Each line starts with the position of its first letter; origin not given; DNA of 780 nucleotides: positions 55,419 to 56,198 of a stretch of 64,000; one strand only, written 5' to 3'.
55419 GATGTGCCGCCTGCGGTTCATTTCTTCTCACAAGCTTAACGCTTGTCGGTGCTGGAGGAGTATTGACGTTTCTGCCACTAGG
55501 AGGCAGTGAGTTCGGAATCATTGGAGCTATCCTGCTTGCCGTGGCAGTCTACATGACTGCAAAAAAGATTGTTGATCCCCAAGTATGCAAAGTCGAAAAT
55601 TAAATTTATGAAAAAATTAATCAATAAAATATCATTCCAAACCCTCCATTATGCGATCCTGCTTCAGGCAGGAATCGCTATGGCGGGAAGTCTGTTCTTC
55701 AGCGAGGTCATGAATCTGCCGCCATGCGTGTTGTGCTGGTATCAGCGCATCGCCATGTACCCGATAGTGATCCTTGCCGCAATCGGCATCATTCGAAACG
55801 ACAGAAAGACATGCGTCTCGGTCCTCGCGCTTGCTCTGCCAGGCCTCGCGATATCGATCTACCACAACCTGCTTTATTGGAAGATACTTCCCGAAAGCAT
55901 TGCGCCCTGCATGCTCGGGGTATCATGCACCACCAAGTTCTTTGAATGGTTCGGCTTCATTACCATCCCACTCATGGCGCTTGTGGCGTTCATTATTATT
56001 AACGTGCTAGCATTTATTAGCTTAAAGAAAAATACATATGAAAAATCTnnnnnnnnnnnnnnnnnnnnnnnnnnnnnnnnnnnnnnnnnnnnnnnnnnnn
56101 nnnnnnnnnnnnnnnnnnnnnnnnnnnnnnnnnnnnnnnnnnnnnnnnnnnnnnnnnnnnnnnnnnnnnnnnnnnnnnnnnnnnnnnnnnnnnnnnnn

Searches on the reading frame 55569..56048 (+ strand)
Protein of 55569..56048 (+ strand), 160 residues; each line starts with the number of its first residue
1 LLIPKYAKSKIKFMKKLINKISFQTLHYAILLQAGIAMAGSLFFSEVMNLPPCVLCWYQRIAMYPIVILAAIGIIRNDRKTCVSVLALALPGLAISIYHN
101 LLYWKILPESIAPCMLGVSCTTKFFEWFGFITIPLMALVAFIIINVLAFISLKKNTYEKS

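Call 87: search_protein_families(library=pfam, proteins=[window:55569-56048:+], max_evalue=0.001)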
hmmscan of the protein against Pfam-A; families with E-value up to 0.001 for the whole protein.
window:55569-56048:+ (160 aa): 1 family
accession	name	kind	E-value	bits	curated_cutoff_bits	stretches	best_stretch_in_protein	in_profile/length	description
PF02600.21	DsbB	-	9.3e-15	55.7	22.1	1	27-148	5-145/148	Disulfide bond formation protein DsbB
